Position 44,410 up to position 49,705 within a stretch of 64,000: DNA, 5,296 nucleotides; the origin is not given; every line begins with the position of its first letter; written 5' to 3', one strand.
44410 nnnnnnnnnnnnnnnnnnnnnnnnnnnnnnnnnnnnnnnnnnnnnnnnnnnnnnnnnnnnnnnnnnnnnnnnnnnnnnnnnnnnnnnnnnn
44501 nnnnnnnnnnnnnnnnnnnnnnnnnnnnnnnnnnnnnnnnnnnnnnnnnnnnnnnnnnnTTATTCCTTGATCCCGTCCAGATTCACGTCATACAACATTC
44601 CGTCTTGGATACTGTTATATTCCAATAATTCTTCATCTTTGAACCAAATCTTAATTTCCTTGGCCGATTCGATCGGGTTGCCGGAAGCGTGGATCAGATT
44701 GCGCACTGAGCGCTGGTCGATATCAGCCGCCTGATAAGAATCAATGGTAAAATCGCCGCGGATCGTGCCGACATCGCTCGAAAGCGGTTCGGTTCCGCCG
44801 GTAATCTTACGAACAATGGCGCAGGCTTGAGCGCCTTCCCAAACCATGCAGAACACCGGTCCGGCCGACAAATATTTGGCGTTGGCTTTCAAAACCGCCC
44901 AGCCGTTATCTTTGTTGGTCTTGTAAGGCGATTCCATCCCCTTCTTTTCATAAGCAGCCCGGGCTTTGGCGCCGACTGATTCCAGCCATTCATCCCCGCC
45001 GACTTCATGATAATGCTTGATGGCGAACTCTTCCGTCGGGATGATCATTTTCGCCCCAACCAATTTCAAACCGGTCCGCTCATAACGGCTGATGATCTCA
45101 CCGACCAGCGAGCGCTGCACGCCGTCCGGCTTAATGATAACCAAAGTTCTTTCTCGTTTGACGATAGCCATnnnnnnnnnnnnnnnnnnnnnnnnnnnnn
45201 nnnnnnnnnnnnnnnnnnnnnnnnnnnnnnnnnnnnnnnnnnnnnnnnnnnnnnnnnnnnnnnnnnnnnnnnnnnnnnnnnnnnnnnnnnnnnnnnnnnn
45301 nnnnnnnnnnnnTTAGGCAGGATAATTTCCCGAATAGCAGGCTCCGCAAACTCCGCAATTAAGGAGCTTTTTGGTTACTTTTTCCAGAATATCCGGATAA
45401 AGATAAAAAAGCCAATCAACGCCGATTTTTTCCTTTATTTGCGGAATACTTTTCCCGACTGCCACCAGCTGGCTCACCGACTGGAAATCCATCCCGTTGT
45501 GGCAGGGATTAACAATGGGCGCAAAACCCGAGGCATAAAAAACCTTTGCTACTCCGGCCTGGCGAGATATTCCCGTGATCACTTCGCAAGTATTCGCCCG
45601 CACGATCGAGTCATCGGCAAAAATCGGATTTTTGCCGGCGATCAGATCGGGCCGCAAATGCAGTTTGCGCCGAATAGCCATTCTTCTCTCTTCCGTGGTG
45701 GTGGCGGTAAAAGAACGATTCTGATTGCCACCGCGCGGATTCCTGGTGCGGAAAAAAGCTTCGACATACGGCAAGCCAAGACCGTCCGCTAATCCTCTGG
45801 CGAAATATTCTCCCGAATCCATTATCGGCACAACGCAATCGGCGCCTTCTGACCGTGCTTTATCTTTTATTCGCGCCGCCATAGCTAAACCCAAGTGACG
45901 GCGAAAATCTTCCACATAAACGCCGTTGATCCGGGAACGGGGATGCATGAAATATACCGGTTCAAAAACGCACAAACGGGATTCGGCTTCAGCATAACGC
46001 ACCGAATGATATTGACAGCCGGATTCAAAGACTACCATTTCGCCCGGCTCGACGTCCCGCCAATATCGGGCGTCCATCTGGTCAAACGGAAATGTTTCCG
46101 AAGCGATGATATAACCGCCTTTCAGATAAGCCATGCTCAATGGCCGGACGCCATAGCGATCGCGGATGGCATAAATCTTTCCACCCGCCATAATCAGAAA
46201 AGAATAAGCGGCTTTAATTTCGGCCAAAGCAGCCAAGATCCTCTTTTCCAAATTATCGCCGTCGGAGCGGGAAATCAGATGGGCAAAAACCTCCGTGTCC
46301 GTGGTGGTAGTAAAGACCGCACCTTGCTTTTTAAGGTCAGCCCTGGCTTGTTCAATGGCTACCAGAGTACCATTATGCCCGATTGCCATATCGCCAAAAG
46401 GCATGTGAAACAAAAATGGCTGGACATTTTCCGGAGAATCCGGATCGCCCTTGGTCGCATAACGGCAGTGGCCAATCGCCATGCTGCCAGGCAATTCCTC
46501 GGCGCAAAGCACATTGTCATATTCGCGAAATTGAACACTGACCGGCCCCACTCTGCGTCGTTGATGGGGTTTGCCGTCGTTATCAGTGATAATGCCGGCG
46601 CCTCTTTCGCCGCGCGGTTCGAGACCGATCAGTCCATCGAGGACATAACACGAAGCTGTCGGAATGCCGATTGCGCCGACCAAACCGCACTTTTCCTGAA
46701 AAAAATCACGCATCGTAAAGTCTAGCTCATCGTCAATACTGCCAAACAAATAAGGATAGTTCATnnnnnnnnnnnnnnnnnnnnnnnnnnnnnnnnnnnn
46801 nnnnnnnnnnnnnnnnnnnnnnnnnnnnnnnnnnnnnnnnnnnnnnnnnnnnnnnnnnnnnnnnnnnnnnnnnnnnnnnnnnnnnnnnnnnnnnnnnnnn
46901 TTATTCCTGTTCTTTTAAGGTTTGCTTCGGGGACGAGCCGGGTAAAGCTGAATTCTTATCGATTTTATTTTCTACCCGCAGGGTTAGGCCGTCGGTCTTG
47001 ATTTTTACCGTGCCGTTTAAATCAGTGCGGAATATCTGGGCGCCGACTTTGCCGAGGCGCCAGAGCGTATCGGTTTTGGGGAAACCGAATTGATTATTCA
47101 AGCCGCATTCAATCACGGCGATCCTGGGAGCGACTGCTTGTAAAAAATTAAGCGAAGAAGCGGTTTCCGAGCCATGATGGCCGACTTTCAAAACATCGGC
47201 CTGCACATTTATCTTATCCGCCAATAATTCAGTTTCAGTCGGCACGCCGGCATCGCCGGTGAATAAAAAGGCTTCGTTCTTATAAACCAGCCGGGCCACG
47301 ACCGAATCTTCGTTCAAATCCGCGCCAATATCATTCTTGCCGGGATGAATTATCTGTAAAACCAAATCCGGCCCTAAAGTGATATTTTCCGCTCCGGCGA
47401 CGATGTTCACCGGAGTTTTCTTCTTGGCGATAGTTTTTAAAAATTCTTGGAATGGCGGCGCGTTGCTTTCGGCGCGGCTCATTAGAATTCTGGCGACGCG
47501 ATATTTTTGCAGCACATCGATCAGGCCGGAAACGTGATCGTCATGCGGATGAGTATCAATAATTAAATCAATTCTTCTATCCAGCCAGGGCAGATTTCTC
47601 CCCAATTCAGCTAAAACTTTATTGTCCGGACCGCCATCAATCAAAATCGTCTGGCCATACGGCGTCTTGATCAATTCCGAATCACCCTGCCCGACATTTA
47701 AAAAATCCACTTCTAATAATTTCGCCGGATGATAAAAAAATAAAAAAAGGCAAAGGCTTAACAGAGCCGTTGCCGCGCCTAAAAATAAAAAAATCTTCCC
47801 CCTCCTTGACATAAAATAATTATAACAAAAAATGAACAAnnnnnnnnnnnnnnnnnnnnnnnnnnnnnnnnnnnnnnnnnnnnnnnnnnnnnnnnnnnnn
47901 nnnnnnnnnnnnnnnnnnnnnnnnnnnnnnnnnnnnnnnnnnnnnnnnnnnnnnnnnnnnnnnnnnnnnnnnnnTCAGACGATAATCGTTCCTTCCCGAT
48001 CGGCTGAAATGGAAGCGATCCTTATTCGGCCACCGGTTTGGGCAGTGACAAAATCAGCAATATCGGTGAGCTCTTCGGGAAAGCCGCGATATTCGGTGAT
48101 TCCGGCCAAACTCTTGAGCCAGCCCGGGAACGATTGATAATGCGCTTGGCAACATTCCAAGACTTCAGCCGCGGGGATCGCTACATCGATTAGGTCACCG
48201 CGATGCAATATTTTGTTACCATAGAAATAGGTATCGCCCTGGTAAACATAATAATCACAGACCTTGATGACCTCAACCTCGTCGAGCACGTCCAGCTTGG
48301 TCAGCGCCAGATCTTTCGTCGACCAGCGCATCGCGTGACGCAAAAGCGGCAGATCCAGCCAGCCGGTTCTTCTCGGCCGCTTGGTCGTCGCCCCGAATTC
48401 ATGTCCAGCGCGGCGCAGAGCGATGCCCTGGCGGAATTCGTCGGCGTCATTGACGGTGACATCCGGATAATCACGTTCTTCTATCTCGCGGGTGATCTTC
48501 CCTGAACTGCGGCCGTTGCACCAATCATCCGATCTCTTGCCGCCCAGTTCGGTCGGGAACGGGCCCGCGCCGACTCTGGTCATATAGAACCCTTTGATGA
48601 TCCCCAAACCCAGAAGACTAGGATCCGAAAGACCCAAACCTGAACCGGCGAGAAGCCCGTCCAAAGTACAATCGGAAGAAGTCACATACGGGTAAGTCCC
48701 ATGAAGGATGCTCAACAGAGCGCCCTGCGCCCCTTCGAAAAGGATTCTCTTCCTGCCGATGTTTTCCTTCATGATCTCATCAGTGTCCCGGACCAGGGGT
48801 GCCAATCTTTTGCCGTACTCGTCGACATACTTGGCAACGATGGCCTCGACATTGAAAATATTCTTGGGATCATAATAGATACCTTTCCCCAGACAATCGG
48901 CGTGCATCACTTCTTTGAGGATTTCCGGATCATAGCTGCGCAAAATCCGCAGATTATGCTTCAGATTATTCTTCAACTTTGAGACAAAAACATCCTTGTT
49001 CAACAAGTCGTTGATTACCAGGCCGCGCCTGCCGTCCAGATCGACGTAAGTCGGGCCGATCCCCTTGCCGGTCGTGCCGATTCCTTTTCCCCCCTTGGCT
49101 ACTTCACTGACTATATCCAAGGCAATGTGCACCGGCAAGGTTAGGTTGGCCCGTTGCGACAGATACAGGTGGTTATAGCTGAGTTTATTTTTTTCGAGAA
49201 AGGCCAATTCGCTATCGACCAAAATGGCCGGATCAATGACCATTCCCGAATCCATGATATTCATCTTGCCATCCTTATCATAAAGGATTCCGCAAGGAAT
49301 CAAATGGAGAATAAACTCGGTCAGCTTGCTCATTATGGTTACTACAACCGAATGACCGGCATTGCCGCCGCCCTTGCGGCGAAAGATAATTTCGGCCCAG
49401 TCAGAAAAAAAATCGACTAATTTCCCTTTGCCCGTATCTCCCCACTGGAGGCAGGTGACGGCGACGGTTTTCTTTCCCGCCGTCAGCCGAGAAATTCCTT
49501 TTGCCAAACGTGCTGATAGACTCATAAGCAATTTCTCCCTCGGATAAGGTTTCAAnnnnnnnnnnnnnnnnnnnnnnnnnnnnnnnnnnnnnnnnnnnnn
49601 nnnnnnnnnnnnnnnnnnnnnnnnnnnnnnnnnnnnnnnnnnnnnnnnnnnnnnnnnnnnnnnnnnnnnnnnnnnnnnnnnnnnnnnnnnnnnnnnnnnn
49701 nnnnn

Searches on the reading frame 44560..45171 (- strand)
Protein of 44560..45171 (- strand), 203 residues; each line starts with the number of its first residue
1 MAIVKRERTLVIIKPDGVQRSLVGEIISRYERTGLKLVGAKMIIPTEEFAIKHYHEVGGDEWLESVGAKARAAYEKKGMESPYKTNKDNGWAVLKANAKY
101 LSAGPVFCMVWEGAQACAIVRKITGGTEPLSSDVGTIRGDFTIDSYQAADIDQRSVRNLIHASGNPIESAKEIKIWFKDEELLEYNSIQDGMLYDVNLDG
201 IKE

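Call 63: search_protein_families(library=pfam, proteins=[window:44560-45171:-], max_evalue=0.001)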
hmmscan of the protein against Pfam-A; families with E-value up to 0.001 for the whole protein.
window:44560-45171:- (203 aa): 1 family
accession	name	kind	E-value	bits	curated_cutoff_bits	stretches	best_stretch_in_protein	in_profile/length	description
PF00334.24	NDK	-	7.9e-36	123.4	27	2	75-181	40-134/135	Nucleoside diphosphate kinase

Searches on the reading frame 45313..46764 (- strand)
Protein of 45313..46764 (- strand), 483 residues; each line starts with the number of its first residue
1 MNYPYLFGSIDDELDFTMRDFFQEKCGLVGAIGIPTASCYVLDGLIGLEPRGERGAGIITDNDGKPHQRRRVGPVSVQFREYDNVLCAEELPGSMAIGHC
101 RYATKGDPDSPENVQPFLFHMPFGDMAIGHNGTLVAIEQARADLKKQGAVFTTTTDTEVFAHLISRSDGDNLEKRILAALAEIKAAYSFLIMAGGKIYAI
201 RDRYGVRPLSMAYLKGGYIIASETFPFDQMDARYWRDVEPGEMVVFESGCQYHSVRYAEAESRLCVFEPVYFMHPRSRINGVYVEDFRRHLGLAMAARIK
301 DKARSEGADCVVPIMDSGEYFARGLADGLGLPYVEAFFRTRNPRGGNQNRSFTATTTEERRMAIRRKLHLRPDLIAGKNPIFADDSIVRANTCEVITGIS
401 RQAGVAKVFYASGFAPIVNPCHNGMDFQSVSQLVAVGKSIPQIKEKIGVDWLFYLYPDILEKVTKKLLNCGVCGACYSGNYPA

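Call 63: search_protein_families(library=pfam, proteins=[window:45313-46764:-], max_evalue=0.001)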
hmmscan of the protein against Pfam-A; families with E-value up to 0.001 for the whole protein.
window:45313-46764:- (483 aa): 3 families
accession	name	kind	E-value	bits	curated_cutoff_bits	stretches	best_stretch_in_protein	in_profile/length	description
PF13522.11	GATase_6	-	5.6e-17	62.4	27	1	93-223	10-130/130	Glutamine amidotransferase domain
PF13537.11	GATase_7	-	2.4e-14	53.8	25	1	109-224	8-118/123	Glutamine amidotransferase domain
PF13230.11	GATase_4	-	5.6e-06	25.9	23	0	90-164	68-138/272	Glutamine amidotransferases class-II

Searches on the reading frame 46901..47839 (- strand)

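Call 63: search_protein_families(library=pfam, proteins=[window:46901-47839:-], max_evalue=0.001)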
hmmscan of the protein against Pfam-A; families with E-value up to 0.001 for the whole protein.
window:46901-47839:- (312 aa): 3 families
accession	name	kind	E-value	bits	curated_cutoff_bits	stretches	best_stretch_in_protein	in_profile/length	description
PF00753.33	Lactamase_B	-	1.8e-16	61.1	22.7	1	49-243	3-192/196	Metallo-beta-lactamase superfamily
PF12706.13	Lactamase_B_2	-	1.7e-07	31.4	27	1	64-203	2-149/200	Beta-lactamase superfamily domain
PF25281.1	MBL_MAP1B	-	0.00024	20.7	37.6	1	49-118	28-93/279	MAP1B MBL-like domain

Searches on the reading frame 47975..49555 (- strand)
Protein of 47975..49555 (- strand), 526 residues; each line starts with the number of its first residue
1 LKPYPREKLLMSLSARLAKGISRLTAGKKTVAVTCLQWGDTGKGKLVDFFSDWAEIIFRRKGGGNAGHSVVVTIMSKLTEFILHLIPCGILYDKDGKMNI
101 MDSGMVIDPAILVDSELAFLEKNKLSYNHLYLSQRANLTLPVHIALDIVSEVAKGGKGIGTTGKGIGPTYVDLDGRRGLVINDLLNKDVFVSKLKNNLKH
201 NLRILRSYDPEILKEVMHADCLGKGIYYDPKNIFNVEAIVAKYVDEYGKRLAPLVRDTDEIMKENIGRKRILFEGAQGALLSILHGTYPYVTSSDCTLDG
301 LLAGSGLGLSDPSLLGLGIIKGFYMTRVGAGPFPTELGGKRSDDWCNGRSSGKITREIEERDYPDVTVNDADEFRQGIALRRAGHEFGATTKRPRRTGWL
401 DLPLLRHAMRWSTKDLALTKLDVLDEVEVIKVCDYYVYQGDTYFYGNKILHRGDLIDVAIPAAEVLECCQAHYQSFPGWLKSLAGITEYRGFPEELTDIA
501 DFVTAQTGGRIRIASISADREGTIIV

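Call 63: search_protein_families(library=pfam, proteins=[window:47975-49555:-], max_evalue=0.001)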
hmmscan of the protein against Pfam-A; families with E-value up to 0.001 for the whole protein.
window:47975-49555:- (526 aa): 1 family
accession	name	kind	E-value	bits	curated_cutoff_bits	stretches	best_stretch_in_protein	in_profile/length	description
PF00709.27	Adenylsucc_synt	-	5.4e-111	371.7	27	1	33-524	2-416/416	Adenylosuccinate synthetase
